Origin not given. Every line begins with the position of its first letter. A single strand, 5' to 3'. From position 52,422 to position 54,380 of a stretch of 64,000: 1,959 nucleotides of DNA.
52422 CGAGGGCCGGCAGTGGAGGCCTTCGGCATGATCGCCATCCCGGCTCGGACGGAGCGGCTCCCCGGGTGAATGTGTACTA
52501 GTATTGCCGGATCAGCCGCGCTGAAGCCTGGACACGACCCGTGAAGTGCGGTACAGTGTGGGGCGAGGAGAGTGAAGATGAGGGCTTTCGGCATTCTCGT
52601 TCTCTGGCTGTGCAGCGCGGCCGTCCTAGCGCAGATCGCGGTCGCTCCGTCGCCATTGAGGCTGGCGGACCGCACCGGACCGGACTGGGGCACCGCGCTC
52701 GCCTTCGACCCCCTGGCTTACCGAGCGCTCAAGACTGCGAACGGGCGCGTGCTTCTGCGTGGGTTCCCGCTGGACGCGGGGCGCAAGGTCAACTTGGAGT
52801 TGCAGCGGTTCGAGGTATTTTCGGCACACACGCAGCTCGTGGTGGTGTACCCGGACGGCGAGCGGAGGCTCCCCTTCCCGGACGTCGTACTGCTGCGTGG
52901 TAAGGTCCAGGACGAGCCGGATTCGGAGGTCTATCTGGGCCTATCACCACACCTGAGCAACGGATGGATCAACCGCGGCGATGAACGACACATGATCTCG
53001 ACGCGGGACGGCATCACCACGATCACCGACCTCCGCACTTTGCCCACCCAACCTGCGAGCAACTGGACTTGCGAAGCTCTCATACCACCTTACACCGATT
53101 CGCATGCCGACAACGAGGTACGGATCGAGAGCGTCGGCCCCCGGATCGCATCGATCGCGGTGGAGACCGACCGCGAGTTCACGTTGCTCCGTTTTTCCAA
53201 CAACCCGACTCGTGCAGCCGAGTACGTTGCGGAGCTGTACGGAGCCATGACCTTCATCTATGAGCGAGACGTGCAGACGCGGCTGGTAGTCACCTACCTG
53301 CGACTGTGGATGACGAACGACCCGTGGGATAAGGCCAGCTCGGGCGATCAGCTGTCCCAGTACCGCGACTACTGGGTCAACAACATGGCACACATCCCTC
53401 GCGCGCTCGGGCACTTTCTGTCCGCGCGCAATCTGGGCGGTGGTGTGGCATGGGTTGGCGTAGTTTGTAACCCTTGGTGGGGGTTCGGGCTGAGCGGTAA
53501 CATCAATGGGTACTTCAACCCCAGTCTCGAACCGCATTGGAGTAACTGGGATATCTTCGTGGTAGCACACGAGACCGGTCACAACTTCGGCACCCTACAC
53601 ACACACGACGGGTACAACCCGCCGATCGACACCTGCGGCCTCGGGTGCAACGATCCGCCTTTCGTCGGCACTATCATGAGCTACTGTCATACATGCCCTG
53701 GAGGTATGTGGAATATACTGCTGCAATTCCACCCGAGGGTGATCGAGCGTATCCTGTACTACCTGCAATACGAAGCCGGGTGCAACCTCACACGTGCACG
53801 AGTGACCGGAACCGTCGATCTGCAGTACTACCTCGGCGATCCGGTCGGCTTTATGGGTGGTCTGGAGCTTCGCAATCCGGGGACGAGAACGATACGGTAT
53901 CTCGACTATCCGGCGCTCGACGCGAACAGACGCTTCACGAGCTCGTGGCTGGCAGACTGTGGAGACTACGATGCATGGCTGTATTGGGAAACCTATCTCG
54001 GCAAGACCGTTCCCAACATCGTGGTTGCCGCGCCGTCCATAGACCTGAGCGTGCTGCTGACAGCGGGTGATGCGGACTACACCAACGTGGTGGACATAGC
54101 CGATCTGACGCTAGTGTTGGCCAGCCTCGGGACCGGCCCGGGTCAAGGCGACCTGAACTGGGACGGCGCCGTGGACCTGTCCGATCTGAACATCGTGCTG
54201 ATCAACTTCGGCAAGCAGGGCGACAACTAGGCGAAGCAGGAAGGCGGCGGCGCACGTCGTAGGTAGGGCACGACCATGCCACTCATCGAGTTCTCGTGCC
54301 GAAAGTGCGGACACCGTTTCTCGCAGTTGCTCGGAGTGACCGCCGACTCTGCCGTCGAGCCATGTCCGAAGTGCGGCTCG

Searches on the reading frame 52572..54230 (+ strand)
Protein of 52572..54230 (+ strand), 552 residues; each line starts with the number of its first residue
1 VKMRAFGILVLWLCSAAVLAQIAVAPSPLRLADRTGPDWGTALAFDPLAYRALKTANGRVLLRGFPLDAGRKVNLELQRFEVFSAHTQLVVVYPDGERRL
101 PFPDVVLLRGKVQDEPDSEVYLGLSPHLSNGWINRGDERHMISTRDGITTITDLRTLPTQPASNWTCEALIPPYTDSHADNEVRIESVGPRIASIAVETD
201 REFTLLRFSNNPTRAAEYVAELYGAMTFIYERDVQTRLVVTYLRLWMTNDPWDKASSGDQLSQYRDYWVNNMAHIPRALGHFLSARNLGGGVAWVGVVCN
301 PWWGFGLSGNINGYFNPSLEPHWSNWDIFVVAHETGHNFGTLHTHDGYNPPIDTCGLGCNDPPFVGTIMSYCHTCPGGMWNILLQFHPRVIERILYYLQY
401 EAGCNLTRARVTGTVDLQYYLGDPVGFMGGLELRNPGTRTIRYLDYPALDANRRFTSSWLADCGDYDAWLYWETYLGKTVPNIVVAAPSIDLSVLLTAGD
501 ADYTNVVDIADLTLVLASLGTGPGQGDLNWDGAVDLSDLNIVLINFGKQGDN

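Call 61: search_protein_families(library=pfam, proteins=[window:52572-54230:+], max_evalue=0.01)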
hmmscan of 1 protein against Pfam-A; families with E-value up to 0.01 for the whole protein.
window:52572-54230:+ (552 aa): 4 families
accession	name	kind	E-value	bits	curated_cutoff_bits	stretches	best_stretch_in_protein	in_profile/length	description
PF13688.12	Reprolysin_5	-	3.3e-18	67.1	27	1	191-374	3-189/196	Metallo-peptidase family M12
PF13582.12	Reprolysin_3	-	2.8e-13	50.9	22.4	1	218-344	3-123/123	Metallo-peptidase family M12B Reprolysin-like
PF13583.11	Reprolysin_4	-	9.4e-10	38.9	22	1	190-374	2-178/203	Metallo-peptidase family M12B Reprolysin-like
PF13574.12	Reprolysin_2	-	6.5e-07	29.9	27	1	291-348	89-146/195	Metallo-peptidase family M12B Reprolysin-like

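Call 96: find_homologous_proteins(query=window:52572-54230:+, region=150-420, max_evalue=1e-10)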
Query window:52572-54230:+, residues 150-420 (271 aa): 571 proteins with E <= 1e-10 among 1123 candidates; the best 120 are listed.
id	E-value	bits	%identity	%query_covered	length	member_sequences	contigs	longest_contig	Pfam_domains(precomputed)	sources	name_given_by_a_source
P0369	2.1e-191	653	100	100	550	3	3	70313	PF13582.13,PF13688.13,PF13574.13,PF13583.12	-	-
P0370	6.4e-163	559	84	100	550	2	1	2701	PF13582.13,PF13688.13,PF13574.13,PF13583.12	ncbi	-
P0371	5.0e-96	340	57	95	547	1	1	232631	PF13582.13,PF13688.13,PF13574.13,PF13583.12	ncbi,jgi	jgi:hypothetical protein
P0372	3.9e-82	294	54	95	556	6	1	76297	PF13582.13,PF01421.26,PF13688.13,PF13574.13,PF13583.12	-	-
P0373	1.2e-79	286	53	95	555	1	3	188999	PF13582.13,PF01421.26,PF13688.13,PF13574.13,PF13583.12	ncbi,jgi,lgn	ncbi:MAG: hypothetical protein HRF45_12565 [Fimbriimonadia bacterium]|jgi:hypothetical protein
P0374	2.5e-74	268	53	87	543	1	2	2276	PF13582.13,PF13688.13,PF13574.13,PF13583.12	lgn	-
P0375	4.8e-74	267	55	82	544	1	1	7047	PF13582.13,PF13688.13,PF13574.13,PF13583.12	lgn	-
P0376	4.0e-73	264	55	85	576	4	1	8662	PF13582.13,PF07679.23,PF13688.13,PF13927.13,PF13574.13,PF13583.12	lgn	-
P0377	5.5e-70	254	57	82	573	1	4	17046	PF13582.13,PF01421.26,PF07679.23,PF13688.13,PF13927.13,PF13574.13,PF13583.12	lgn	-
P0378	1.4e-69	253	56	77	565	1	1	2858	PF13582.13,PF01421.26,PF13688.13,PF13927.13,PF13574.13,PF13583.12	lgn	-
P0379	2.5e-69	252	50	89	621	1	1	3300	PF13582.13,PF01421.26,PF13688.13,PF13574.13,PF13583.12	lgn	-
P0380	7.7e-69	250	53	80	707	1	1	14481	PF13582.13,PF17963.8,PF07691.18,PF13688.13,PF13574.13,PF13583.12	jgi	jgi:hypothetical protein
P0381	1.4e-68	250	56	76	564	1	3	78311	PF13582.13,PF13688.13,PF13927.13,PF13574.13,PF13583.12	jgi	jgi:hypothetical protein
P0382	1.4e-68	249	58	77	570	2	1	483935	PF13582.13,PF13688.13,PF13927.13,PF13574.13,PF13583.12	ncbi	-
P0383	2.2e-68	249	55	82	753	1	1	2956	PF13582.13,PF17963.8,PF07691.18,PF00404.25,PF13688.13,PF17892.8,PF17803.8,PF13574.13,PF13583.12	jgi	-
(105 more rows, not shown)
